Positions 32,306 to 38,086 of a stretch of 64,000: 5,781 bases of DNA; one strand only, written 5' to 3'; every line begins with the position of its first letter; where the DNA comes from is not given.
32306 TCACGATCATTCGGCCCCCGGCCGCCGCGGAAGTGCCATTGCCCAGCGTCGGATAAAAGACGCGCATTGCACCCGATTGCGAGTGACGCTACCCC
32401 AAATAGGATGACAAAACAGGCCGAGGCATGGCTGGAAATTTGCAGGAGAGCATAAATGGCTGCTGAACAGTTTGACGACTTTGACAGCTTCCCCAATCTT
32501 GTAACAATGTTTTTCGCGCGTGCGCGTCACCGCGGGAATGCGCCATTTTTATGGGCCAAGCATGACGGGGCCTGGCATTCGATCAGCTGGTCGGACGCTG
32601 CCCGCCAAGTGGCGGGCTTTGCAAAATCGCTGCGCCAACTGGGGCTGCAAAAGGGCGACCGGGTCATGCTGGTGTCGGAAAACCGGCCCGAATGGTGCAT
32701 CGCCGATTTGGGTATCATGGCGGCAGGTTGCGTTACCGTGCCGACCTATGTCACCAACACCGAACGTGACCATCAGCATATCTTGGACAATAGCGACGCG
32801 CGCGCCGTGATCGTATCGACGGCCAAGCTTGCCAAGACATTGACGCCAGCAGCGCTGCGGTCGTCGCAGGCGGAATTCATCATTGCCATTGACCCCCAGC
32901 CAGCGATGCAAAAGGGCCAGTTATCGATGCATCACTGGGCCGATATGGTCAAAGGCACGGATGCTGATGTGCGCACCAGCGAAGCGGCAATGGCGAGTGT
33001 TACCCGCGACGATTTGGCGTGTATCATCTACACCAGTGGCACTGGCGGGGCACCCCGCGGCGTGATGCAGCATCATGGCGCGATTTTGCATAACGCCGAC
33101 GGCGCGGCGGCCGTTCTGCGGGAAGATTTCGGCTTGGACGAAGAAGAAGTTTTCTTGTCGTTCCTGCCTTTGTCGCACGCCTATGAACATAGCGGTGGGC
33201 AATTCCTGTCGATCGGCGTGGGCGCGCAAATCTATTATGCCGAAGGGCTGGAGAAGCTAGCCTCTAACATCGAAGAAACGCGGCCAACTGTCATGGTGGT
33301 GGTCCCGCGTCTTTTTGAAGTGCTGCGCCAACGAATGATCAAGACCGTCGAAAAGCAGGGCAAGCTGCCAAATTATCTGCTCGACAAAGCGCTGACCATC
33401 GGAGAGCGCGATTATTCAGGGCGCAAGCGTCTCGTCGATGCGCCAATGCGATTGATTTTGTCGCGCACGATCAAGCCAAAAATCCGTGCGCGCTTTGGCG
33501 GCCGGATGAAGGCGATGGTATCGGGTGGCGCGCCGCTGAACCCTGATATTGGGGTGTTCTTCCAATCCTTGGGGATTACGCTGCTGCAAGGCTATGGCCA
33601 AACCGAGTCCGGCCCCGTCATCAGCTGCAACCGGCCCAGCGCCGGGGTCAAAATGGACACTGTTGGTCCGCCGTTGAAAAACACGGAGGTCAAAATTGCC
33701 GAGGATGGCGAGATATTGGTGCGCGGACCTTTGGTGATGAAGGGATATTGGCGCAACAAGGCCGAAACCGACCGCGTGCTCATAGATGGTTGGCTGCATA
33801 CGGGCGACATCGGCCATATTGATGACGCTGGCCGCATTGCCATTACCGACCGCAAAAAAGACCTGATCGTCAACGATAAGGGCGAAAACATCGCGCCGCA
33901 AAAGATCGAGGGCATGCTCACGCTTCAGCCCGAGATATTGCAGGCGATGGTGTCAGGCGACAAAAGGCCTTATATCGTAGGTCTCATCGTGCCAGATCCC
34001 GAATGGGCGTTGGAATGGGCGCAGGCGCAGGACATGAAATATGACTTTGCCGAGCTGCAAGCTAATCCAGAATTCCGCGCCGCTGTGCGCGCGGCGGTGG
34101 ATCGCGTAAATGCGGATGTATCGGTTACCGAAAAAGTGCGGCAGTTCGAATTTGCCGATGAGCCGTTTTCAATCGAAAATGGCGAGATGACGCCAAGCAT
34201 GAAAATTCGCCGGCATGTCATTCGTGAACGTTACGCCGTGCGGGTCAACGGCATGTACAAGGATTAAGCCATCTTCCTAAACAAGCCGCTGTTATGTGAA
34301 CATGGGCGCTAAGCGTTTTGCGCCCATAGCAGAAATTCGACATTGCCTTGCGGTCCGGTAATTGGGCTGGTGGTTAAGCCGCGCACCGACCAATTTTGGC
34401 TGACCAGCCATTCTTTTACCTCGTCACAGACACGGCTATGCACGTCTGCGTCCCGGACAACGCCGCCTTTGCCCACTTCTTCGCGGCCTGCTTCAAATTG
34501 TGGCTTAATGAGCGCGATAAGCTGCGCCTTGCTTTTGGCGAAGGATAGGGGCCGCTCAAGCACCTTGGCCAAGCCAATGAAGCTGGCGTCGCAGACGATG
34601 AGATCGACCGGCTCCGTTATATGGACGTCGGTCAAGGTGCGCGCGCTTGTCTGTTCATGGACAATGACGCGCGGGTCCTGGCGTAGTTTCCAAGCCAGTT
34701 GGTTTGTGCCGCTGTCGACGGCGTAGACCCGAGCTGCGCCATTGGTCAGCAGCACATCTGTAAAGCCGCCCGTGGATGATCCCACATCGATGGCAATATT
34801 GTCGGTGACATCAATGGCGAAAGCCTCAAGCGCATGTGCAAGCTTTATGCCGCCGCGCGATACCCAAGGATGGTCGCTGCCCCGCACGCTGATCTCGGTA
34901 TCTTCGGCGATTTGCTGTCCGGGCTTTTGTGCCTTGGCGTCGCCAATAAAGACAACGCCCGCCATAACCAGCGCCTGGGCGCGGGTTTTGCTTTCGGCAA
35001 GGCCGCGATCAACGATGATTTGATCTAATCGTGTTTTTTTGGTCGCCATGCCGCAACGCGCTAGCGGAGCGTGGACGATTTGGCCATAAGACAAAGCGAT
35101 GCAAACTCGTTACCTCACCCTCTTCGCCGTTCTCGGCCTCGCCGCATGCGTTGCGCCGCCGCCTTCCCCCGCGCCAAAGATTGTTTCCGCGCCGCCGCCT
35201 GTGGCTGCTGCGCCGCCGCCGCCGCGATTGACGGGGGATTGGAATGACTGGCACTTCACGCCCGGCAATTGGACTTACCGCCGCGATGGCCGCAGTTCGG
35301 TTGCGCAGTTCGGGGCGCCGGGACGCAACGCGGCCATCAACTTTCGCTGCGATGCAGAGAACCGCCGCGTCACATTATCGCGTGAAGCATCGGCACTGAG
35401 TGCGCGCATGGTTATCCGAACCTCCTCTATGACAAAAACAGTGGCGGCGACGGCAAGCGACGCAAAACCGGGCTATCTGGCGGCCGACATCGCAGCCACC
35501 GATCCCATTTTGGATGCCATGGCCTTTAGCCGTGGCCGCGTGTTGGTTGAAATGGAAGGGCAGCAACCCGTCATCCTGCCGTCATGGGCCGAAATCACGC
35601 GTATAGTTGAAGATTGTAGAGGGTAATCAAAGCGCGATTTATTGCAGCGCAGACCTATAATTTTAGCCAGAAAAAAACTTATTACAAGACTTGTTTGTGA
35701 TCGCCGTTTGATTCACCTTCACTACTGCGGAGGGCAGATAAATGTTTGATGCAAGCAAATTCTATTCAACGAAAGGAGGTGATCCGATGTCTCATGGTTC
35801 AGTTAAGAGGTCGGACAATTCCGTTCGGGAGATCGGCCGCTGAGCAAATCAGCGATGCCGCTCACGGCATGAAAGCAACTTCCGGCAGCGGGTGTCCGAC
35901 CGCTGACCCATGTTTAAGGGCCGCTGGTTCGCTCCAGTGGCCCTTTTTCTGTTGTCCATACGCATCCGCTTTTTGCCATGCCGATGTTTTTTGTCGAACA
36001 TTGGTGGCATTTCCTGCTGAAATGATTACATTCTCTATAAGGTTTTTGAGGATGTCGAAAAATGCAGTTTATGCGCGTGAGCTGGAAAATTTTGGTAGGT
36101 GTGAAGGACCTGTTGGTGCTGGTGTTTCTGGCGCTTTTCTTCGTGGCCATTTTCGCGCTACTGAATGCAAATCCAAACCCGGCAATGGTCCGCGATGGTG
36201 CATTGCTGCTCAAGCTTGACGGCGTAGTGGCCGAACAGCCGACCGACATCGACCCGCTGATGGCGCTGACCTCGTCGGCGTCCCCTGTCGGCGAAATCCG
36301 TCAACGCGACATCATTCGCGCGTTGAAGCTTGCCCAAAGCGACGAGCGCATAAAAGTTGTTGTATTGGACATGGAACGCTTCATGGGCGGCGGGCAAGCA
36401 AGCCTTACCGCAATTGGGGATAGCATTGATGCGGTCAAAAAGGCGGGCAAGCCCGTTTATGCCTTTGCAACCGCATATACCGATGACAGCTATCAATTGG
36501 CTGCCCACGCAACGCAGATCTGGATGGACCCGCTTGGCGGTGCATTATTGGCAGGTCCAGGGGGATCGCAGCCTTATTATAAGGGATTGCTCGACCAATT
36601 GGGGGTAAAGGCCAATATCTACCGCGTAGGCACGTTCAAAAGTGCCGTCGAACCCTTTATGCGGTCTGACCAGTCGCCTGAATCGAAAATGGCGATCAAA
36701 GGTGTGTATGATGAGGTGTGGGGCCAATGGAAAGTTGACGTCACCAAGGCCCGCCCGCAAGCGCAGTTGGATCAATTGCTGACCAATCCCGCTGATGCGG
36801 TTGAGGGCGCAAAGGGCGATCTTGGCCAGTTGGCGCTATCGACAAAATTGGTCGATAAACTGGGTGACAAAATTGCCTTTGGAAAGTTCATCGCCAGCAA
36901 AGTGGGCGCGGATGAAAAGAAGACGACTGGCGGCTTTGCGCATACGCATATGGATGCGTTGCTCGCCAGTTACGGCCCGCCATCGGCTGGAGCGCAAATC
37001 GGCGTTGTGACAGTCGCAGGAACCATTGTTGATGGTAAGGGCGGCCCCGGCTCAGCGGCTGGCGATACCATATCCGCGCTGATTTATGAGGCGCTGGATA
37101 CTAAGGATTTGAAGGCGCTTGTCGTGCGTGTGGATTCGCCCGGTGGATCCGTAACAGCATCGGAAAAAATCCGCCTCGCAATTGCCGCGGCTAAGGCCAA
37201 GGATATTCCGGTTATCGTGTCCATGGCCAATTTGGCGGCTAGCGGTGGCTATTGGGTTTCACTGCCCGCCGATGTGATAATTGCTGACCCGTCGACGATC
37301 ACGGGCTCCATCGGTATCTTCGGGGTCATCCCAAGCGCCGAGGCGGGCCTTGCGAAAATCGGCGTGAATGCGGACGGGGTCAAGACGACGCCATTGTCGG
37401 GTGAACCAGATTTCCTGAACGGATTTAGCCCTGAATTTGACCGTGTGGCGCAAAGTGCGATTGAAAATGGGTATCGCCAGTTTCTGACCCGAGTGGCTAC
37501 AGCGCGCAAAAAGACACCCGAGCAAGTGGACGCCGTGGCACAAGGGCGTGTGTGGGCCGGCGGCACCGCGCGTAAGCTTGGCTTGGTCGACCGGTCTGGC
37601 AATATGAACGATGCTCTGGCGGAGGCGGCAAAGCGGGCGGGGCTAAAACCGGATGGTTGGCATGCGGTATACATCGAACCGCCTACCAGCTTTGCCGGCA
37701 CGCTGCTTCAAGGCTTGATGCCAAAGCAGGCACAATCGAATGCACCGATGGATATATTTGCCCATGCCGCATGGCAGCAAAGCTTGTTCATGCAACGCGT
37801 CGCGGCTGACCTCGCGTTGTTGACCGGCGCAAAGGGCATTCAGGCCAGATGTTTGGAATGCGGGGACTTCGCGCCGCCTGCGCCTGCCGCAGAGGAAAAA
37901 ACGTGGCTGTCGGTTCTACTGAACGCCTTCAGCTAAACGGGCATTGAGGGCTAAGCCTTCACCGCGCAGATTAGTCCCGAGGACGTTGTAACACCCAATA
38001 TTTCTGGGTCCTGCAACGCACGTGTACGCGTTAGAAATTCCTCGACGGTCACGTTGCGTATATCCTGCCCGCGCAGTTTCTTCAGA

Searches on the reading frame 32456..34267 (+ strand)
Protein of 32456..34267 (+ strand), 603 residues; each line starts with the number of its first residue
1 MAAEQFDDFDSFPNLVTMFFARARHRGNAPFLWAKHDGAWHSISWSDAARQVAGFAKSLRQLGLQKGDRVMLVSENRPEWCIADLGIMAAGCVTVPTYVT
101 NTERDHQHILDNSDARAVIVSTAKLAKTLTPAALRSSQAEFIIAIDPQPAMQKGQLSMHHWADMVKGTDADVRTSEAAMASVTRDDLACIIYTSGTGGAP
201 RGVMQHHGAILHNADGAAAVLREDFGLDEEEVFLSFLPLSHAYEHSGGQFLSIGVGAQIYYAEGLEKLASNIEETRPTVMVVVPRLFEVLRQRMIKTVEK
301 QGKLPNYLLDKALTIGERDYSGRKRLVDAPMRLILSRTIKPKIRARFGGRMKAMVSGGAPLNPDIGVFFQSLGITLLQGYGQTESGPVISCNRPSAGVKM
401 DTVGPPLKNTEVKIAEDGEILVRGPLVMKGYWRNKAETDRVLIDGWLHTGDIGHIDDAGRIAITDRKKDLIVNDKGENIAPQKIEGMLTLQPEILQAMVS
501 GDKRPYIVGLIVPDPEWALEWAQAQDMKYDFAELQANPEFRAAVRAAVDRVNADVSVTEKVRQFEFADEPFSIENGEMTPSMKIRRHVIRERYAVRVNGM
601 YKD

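Call 16: search_protein_families(library=pfam, proteins=[window:32456-34267:+])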
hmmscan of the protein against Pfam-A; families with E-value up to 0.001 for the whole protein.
window:32456-34267:+ (603 aa): 2 families
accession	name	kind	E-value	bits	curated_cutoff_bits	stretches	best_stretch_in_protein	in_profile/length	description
PF00501.34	AMP-binding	-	2.7e-80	270.5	29.9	1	20-432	2-384/384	AMP-binding enzyme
PF23562.2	AMP-binding_C_3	-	3.7e-07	31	20.8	1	469-602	2-121/124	AMP-binding enzyme C-terminal domain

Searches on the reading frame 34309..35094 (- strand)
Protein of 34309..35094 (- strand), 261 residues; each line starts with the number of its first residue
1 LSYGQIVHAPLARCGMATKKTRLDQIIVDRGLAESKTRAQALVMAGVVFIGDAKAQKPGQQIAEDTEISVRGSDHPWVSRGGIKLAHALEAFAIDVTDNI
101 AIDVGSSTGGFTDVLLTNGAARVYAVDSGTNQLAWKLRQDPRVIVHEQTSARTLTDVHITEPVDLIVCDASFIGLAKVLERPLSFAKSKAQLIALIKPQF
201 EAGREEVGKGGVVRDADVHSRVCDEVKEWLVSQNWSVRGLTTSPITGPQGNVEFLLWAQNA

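Call 16: search_protein_families(library=pfam, proteins=[window:34309-35094:-])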
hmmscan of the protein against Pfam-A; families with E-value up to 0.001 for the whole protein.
window:34309-35094:- (261 aa): 2 families
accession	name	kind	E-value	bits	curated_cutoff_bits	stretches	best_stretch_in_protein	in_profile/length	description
PF01728.25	FtsJ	-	4.2e-46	157.6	24.1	1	77-258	1-179/181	FtsJ-like methyltransferase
PF01479.30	S4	-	1.6e-06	28.2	22.8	1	22-68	2-48/48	S4 domain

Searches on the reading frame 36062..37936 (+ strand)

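Call 16: search_protein_families(library=pfam, proteins=[window:36062-37936:+])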
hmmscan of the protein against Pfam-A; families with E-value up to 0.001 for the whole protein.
window:36062-37936:+ (624 aa): 3 families
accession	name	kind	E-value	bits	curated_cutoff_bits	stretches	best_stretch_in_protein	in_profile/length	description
PF01343.23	Peptidase_S49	-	3.2e-59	199.8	24.9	2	377-528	2-153/154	Peptidase family S49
PF25145.1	NfeD1b_N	-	9.7e-06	25.7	40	1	347-419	28-97/189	NfeD1b, N-terminal domain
PF01972.22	SDH_protease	-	7.7e-05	22.3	31.3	1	355-417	96-155/286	ClpP-like SDH-type serine proteinase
